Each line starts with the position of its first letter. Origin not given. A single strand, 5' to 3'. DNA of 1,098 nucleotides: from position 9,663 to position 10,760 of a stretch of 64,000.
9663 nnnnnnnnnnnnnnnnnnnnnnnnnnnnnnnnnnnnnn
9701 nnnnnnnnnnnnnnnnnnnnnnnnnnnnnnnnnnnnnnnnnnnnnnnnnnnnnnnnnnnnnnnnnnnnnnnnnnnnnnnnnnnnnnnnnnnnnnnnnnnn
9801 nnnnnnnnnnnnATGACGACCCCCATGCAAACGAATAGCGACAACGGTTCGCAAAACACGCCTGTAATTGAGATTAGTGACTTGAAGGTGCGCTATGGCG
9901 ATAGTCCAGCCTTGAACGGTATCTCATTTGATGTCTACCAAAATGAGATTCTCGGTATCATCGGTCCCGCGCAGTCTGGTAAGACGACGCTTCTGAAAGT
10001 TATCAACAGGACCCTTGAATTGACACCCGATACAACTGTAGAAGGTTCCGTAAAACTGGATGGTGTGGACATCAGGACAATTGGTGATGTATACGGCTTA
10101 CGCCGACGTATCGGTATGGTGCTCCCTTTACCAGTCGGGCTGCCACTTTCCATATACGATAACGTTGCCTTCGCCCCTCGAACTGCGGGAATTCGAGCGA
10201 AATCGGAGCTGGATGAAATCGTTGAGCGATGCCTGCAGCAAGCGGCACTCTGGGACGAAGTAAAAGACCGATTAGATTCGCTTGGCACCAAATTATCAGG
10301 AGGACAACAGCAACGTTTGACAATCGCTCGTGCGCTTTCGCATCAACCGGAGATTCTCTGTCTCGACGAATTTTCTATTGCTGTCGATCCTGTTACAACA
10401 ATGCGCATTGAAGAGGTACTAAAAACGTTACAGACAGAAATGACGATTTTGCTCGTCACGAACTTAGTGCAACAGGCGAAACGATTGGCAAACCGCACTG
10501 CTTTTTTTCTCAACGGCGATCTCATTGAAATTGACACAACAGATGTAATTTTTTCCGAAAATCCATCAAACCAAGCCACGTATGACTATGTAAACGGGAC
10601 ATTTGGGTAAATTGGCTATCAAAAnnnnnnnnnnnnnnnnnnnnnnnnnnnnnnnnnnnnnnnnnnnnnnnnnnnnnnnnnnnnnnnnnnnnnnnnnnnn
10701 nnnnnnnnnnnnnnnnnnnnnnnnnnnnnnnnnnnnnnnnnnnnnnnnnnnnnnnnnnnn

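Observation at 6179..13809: Expanded pst operon with three PstB paralogues whose ATPase motifs are degenerate in a complementary pattern, plus a second PstA-like permease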

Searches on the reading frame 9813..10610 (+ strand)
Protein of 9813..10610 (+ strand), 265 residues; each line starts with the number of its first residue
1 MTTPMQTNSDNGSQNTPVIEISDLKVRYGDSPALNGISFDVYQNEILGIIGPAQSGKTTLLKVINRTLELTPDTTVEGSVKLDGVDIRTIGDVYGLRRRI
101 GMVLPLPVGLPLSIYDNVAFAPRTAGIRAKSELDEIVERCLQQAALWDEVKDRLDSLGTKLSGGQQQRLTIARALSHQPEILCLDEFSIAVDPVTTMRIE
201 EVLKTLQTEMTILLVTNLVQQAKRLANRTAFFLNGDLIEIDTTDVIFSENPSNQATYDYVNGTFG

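Call 3: search_protein_families(library=pfam, proteins=[window:9813-10610:+], max_evalue=0.01)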
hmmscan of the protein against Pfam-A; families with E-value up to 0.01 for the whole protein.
window:9813-10610:+ (265 aa): 4 families
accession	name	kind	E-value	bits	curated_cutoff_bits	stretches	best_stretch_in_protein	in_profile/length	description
PF00005.33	ABC_tran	-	4.3e-25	89.4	25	1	34-186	1-134/137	ABC transporter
PF13304.12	AAA_21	-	0.0019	18.8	27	0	47-77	2-26/304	AAA domain, putative AbiEii toxin, Type IV TA system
PF02463.25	SMC_N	-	0.0022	17.9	40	0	160-217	136-197/220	RecF/RecN/SMC N terminal domain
PF13173.12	AAA_14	-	0.0083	16.6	27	0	44-68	2-26/129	AAA domain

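Call 4: search_protein_families(library=ncbifam, proteins=[window:9813-10610:+], max_evalue=0.01)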
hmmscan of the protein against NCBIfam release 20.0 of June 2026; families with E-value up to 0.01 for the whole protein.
window:9813-10610:+ (265 aa): 187 families (the best 25 are shown)
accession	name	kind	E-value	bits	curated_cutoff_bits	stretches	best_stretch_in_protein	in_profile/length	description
TIGR00972.1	3a0107s01c2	equivalog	1.2e-83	280.3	343.2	1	19-265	2-248/248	phosphate ABC transporter ATP-binding protein PstB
NF010860.0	PRK14267.1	equivalog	5.8e-66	222.7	412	1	18-265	4-253/253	phosphate ABC transporter ATP-binding protein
NF010851.0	PRK14258.1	subfamily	1.6e-59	201.4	425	1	14-261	3-257/261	phosphate ABC transporter ATP-binding protein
NF010840.0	PRK14246.1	equivalog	6.6e-59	199.6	425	1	12-263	4-255/257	phosphate ABC transporter ATP-binding protein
NF010864.0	PRK14271.1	equivalog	9.8e-48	162.6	561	1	16-263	19-265/276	phosphate ABC transporter ATP-binding protein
TIGR01186.1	proV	subfamily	2.6e-37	128.8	326.6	1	29-261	4-231/363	betaine/proline/choline family ABC transporter ATP-binding protein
NF007027.0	PRK09493.1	equivalog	2.9e-33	115.2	379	1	19-254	2-231/240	glutamine ABC transporter ATP-binding protein GlnQ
TIGR02314.1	ABC_MetN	equivalog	3.1e-33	115.2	499.7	1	33-264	20-245/343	methionine ABC transporter ATP-binding protein MetN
TIGR01188.1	drrA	subfamily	3.2e-33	115.3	312.45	1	27-244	2-209/302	daunorubicin resistance ABC transporter, ATP-binding protein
TIGR04521.1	ECF_ATPase_2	equivalog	7.8e-33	113.7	330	1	31-250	18-236/279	energy-coupling factor transporter ATPase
TIGR04520.1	ECF_ATPase_1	equivalog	1.8e-32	112.9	315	1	19-250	1-227/269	energy-coupling factor transporter ATPase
TIGR03005.1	ectoine_ehuA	equivalog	4.5e-32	111.3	345.4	1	19-259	1-246/252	ectoine/hydroxyectoine ABC transporter ATP-binding protein EhuA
NF008338.0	PRK11124.1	equivalog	3.5e-31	108.5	369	1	19-259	3-239/242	arginine ABC transporter ATP-binding protein ArtP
TIGR02857.1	CydD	equivalog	2.9e-30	105.7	435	1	4-218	307-516/529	thiol reductant ABC exporter subunit CydD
TIGR03410.1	urea_trans_UrtE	equivalog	3.6e-30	105.1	285.8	1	20-243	2-216/230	urea ABC transporter ATP-binding subunit UrtE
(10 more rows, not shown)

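Call 7: find_homologous_proteins(query=window:9813-10607:+, max_evalue=1e-20)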
Query window:9813-10607:+ (265 aa): 8000 proteins with E <= 1e-20 among 8000 candidates; the best 120 are listed.
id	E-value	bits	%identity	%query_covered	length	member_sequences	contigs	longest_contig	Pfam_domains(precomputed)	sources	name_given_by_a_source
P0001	3.8e-158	543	96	98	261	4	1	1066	PF00005.34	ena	-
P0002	2.9e-157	540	95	98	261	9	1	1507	PF00005.34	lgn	-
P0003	9.7e-157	538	95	98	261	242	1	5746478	PF00005.34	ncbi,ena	-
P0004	7.9e-155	532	94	98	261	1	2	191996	PF00005.34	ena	-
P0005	8.9e-155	531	93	98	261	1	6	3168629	PF00005.34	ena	-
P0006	1.3e-153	528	92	98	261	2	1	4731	PF00005.34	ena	-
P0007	5.6e-153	526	92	98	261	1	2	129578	PF00005.34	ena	-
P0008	6.6e-153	525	92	98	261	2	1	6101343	PF00005.34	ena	-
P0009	1.1e-151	521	90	98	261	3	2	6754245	PF00005.34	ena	-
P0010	1.3e-150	518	91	98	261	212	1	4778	PF00005.34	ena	-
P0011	1.7e-150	517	91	98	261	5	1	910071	PF00005.34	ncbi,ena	-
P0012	5.2e-150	516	89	98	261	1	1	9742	PF00005.34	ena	-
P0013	1.4e-149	514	90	98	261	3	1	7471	PF00005.34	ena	-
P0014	2.4e-149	514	90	98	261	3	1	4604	PF00005.34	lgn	-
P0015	8.4e-149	512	90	98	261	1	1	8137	PF00005.34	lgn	-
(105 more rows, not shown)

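Call 24: search_protein_representatives(protein=window:9813-10607:+)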
Query: 265 residues. Proteins with E-value up to 0.001 (for the whole library): 359146; up to 1e-10: 91269; up to 1e-30: 1718. The best 150 are listed.
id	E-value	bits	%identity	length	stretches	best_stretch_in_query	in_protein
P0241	3.4e-88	311.7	60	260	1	18-265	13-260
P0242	8.5e-83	294.1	64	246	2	83-253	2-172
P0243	2.0e-78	279.8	56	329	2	102-248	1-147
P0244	6.7e-71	255.1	61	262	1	16-211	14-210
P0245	2.1e-69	250.2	62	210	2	130-265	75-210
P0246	8.4e-69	248.2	52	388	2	102-231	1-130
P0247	2.8e-66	240.0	58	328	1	16-245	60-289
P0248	8.4e-65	235.1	48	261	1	9-265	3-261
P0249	9.7e-65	234.9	48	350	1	23-265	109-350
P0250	1.6e-64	234.2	48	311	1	21-265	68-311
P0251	1.6e-63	230.9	48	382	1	21-265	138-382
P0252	1.7e-63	230.9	48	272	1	13-265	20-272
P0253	1.5e-61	224.5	48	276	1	22-265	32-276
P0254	1.6e-61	224.4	47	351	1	18-265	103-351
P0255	1.7e-61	224.3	48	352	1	17-265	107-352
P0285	5.8e-55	202.9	46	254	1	17-265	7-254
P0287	9.4e-55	202.2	42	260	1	15-265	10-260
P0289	1.6e-54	201.5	45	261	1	18-265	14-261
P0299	1.4e-53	198.3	46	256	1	15-265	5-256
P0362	5.1e-49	183.4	42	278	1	17-265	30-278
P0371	1.4e-48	182.0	41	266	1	5-265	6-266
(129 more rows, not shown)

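Call 27: list_cluster_members(proteins=[P0241, P0244, P0247, P0248, P0285, P0289, P0299, P0287, P0371, P0362])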
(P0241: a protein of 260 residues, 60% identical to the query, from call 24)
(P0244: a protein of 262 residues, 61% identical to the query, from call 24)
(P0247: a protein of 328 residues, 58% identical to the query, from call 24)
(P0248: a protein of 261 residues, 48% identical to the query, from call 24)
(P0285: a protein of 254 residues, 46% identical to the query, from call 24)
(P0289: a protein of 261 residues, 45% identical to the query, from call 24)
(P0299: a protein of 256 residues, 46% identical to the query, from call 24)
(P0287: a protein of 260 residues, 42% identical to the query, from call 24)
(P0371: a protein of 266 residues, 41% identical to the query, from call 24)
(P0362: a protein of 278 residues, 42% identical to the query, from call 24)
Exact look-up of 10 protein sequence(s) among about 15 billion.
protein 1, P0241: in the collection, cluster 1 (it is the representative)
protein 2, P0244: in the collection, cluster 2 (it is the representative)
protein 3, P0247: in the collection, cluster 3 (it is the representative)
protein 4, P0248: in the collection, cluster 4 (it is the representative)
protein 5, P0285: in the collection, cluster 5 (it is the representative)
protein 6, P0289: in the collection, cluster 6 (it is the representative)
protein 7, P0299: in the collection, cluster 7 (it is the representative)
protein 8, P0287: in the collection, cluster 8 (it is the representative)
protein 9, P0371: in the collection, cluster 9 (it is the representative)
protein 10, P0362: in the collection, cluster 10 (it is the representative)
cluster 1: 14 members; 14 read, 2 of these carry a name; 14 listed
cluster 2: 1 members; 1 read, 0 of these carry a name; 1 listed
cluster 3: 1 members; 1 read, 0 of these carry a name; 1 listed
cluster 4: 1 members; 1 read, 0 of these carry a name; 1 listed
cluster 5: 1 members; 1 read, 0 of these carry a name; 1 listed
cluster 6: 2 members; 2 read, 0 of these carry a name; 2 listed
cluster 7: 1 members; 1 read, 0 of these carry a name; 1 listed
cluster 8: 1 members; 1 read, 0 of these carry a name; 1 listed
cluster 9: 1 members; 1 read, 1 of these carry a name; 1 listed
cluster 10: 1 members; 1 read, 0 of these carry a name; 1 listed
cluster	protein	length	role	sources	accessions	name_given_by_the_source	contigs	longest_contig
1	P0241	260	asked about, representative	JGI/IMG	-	phosphate transport system ATP-binding protein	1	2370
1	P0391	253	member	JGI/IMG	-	phosphate transport system ATP-binding protein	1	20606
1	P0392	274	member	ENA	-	-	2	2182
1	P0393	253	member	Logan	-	-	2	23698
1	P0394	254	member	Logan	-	-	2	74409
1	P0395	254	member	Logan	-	-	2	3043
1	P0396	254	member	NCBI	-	-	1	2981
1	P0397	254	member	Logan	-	-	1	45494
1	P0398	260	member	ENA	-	-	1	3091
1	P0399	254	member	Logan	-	-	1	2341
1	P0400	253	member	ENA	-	-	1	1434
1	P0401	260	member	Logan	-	-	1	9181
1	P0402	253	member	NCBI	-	-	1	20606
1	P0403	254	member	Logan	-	-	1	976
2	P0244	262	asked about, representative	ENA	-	-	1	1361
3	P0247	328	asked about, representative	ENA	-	-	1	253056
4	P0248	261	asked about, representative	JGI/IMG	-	-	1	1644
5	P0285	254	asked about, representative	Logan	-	-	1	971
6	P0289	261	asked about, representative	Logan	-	-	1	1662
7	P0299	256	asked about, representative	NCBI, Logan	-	-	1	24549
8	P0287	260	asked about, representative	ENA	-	-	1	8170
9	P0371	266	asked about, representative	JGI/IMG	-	phosphate transport system ATP-binding protein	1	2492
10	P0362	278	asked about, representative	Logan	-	-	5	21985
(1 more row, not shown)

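Call 28: find_encoding_contigs(protein=P0248, flank=8000, max_places=4)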
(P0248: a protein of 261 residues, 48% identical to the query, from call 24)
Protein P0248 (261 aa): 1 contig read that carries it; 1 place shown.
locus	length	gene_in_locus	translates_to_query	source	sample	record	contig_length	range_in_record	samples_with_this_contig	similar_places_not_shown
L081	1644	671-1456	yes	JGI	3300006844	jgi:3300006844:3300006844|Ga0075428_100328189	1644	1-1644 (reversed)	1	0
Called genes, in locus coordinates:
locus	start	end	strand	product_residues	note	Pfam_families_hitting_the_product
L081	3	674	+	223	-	?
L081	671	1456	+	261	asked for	PF00005:ABC_tran, PF02463:SMC_N (faint), PF13304:AAA_21 (faint)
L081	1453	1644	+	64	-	?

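Call 29: find_encoding_contigs(protein=P0299, flank=8000, max_places=2)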
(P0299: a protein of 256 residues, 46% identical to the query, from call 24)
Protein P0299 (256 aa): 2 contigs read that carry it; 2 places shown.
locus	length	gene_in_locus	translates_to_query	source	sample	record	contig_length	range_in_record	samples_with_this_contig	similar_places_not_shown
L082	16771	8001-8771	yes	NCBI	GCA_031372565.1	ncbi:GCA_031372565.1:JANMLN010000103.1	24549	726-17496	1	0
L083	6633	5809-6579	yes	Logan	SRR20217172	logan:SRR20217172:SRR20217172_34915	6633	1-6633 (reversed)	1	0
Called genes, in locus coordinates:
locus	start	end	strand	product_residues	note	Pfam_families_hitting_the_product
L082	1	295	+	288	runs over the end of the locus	PF17827:PrmC_N, PF08241:Methyltransf_11 (faint), PF05175:MTS, PF13649:Methyltransf_25 (weak)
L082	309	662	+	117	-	PF06133:Com_YlbF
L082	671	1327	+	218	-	PF13521:AAA_28, PF13671:AAA_33 (faint), PF02223:Thymidylate_kin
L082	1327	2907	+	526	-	PF00595:PDZ, PF17820:PDZ_6, PF03572:Peptidase_S41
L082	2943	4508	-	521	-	PF00753:Lactamase_B, PF12706:Lactamase_B_2 (weak), PF17778:WHD_BLACT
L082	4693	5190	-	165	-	-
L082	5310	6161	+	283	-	PF12849:PBP_like_2, PF13531:SBP_bac_11 (weak), PF12727:PBP_like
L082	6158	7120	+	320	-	PF00528:BPD_transp_1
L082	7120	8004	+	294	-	PF00528:BPD_transp_1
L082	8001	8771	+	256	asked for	PF00005:ABC_tran, PF13304:AAA_21 (faint)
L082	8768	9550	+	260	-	PF13555:AAA_29 (weak), PF02463:SMC_N (faint), PF00005:ABC_tran, PF13304:AAA_21 (faint), PF13401:AAA_22 (faint)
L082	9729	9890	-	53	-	-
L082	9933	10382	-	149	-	PF12900:Pyridox_ox_2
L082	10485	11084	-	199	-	PF03548:LolA, PF17131:TP_0789-like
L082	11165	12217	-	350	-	PF18152:DAHP_snth_FXD, PF00793:DAHP_synth_1, PF03102:NeuB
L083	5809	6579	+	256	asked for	PF00005:ABC_tran, PF13304:AAA_21 (faint)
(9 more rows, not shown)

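Call 30: find_encoding_contigs(protein=P0247, flank=8000, max_places=2)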
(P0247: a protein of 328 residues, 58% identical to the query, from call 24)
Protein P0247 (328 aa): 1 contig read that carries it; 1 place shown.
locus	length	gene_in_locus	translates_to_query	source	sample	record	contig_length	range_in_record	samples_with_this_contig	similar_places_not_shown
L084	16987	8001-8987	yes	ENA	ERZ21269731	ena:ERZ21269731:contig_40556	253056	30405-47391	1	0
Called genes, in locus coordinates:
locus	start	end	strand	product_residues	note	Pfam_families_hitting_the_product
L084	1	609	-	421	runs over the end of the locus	PF01384:PHO4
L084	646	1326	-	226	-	PF01865:PhoU_div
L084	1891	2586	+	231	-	PF00072:Response_reg, PF00486:Trans_reg_C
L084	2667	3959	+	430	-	PF11808:PhoR, PF00989:PAS (weak), PF00512:HisKA, PF02518:HATPase_c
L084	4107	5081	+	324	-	PF12849:PBP_like_2, PF12727:PBP_like (weak)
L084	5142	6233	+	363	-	PF01895:PhoU, PF01451:LMWPc (weak)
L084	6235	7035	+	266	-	PF00528:BPD_transp_1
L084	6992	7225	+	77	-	-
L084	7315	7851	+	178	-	-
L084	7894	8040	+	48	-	-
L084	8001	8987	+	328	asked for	PF00005:ABC_tran, PF13304:AAA_21 (faint)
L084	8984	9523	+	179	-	PF00005:ABC_tran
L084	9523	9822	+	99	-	-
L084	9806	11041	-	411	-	PF01595:CNNM, PF00571:CBS (faint), PF03471:CorC_HlyC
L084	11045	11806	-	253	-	PF00571:CBS, PF03471:CorC_HlyC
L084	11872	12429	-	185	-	PF01595:CNNM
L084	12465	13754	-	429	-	PF01595:CNNM, PF00571:CBS (weak), PF03471:CorC_HlyC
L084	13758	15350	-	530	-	PF01595:CNNM, PF00571:CBS (weak), PF03471:CorC_HlyC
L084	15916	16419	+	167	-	PF00582:Usp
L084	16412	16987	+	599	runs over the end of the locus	PF02690:Na_Pi_cotrans, PF01895:PhoU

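Call 31: find_encoding_contigs(protein=P0287, flank=8000, max_places=2)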
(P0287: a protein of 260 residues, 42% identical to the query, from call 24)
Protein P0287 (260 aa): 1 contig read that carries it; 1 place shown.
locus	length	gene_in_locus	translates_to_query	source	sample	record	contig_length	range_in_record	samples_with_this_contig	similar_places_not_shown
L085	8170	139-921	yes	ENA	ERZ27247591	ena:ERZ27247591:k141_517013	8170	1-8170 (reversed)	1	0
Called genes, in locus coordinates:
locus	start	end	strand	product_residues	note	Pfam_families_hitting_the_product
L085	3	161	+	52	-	?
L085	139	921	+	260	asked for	PF20703:nSTAND1 (faint), PF02463:SMC_N (faint), PF00005:ABC_tran, PF13304:AAA_21 (faint)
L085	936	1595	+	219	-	PF01895:PhoU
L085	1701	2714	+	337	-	PF00884:Sulfatase (faint), PF01663:Phosphodiest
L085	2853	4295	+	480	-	PF02310:B12-binding, PF04055:Radical_SAM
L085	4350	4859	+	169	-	PF00392:GntR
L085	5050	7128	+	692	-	PF12730:ABC2_membrane_4 (weak)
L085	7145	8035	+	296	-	PF00005:ABC_tran, PF13304:AAA_21 (weak)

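Call 37: find_homologous_proteins(query=P0299, max_evalue=1e-30)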
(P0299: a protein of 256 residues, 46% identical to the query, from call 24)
Query P0299 (256 aa): 7986 proteins with E <= 1e-30 among 8000 candidates; the best 120 are listed.
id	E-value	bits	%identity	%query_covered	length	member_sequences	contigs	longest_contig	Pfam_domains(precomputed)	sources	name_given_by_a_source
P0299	4.4e-160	549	100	100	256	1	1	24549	PF00005.34,PF13304.13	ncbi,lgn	-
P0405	3.1e-92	327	64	98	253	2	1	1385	PF00005.34,PF02463.26,PF13304.13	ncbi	-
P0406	4.2e-92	326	65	97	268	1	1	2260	PF00005.34,PF13304.13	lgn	-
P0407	5.3e-90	319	63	98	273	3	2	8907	PF00005.34,PF13304.13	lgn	-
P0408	1.0e-88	315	61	98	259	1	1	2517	PF00005.34,PF13304.13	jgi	jgi:phosphate transport system ATP-binding protein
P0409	1.5e-88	315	62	97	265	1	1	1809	PF00005.34,PF13304.13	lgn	-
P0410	7.3e-88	312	62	98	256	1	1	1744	PF00005.34,PF13304.13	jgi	jgi:phosphate transport system ATP-binding protein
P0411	9.4e-88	312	59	97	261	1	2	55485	PF00005.34,PF02463.26,PF13304.13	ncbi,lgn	-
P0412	3.1e-87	310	61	98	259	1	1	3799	PF00005.34,PF02463.26,PF13304.13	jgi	jgi:phosphate transport system ATP-binding protein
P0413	1.0e-86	309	61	98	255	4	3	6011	PF00005.34,PF13304.13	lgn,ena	-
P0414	1.3e-86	308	62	99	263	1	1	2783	PF00005.34,PF13304.13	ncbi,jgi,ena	jgi:phosphate transport system ATP-binding protein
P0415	1.9e-86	308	62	98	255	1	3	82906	PF00005.34,PF13304.13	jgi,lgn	jgi:phosphate transport system ATP-binding protein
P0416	2.5e-86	307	58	97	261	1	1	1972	PF00005.34,PF02463.26,PF13304.13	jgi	jgi:phosphate transport system ATP-binding protein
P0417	2.5e-86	307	60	99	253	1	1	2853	PF00005.34,PF13304.13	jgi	jgi:phosphate transport system ATP-binding protein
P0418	3.7e-86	307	62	99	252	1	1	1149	PF00005.34,PF13304.13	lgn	-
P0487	5.0e-82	293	59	98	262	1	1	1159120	PF00005.34,PF13304.13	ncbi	-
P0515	7.5e-81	289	57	100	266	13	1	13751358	PF00005.34,PF13304.13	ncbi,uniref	ncbi:phosphate ABC transporter ATP-binding protein [Sorangium sp. So ce260]|uniref:phosphate ABC tra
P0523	1.6e-80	288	56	100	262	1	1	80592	PF00005.34,PF02463.26,PF13304.13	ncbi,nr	ncbi:MAG: phosphate ABC transporter ATP-binding protein [Gemmatimonadaceae bacterium]|nr:phosphate A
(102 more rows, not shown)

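Call 39: find_encoding_contigs(protein=P0515, flank=7000, max_places=2)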
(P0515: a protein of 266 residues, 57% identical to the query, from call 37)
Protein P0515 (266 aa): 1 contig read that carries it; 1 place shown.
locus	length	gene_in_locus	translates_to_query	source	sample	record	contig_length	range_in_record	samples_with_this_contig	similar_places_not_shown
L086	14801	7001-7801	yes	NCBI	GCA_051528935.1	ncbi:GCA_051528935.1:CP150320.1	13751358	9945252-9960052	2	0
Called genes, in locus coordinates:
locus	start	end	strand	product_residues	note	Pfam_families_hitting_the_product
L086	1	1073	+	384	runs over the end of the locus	PF13646:HEAT_2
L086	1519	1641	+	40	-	PF04542:Sigma70_r2 (weak)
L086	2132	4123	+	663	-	PF07732:Cu-oxidase_3 (faint), PF07731:Cu-oxidase_2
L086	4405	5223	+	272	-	PF12849:PBP_like_2, PF03466:LysR_substrate (faint), PF13531:SBP_bac_11, PF12727:PBP_like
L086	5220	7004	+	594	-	PF00528:BPD_transp_1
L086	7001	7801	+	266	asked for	PF00005:ABC_tran, PF13304:AAA_21 (faint)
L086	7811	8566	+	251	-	PF00005:ABC_tran, PF13304:AAA_21 (faint)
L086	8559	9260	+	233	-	PF01895:PhoU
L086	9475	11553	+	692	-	PF02927:CelD_N, PF00759:Glyco_hydro_9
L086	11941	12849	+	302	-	PF00291:PALP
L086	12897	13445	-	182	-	PF00175:NAD_binding_1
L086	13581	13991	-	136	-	-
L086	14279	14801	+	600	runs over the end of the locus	PF01656:CbiA, PF02374:ArsA_ATPase, PF13614:AAA_31, PF13481:AAA_25 (weak), PF13191:AAA_16 (weak), PF01656:CbiA, PF02374:ArsA_ATPase, PF10609:ParA (weak), +13 more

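Call 40: find_encoding_contigs(protein=P0523, flank=7000, max_places=1)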
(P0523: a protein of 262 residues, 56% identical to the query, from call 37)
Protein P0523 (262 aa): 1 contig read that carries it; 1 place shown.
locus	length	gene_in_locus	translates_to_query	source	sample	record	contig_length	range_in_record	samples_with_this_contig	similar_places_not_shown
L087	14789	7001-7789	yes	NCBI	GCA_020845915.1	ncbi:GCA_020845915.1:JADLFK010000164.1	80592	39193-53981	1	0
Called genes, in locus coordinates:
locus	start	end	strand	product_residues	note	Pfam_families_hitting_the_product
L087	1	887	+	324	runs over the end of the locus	PF10503:Esterase_PHB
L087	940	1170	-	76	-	-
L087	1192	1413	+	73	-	-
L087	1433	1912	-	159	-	-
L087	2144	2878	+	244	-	-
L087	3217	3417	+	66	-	-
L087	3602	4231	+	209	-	PF00753:Lactamase_B, PF23023:Anti-Pycsar_Apyc1 (weak), PF12706:Lactamase_B_2 (weak)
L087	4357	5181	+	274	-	PF03466:LysR_substrate (faint), PF12849:PBP_like_2, PF13531:SBP_bac_11, PF12727:PBP_like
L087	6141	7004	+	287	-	PF00528:BPD_transp_1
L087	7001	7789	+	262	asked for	PF00005:ABC_tran, PF02463:SMC_N (faint), PF13304:AAA_21 (weak)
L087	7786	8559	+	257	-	PF02463:SMC_N (faint), PF00005:ABC_tran, PF13304:AAA_21 (faint)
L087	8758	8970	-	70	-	-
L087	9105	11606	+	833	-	PF19313:DUF5916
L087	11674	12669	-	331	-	-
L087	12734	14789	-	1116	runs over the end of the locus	-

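Call 41: find_encoding_contigs(protein=P0487, flank=7000, max_places=1)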
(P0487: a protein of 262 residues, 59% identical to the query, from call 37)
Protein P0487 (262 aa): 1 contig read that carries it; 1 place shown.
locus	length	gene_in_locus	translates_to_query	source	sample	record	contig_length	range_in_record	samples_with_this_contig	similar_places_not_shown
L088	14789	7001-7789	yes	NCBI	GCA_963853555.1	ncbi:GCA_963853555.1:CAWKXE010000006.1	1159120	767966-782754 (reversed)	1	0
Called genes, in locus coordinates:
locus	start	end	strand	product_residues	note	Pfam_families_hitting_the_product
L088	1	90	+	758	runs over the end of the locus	PF00069:Pkinase, PF07714:PK_Tyr_Ser-Thr, PF03109:ABC1 (weak), PF13424:TPR_12 (weak), PF13374:TPR_10 (faint), PF24885:TPR_NPHP3 (faint), PF00515:TPR_1 (faint), PF13424:TPR_12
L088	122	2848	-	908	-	PF22359:Big-like (faint), PF02368:Big_2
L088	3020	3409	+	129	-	-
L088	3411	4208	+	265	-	PF02810:SEC-C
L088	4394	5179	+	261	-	PF12849:PBP_like_2, PF13531:SBP_bac_11, PF12727:PBP_like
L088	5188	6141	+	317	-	PF00528:BPD_transp_1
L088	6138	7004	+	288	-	PF00528:BPD_transp_1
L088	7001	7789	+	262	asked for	PF00005:ABC_tran, PF13304:AAA_21 (faint)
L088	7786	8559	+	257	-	PF02463:SMC_N (faint), PF00005:ABC_tran, PF13304:AAA_21 (faint)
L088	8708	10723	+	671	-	PF00989:PAS, PF08448:PAS_4, PF13188:PAS_8, PF13426:PAS_9 (weak), PF00990:GGDEF, PF00563:EAL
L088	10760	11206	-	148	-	PF04657:DMT_YdcZ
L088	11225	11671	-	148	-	PF01738:DLH (weak), PF02230:Abhydrolase_2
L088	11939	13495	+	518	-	PF00501:AMP-binding, PF13193:AMP-binding_C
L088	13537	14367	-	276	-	PF00481:PP2C (weak), PF13672:PP2C_2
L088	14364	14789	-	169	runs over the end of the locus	PF00025:Arf, PF00071:Ras, PF01926:MMR_HSR1 (weak), PF08477:Roc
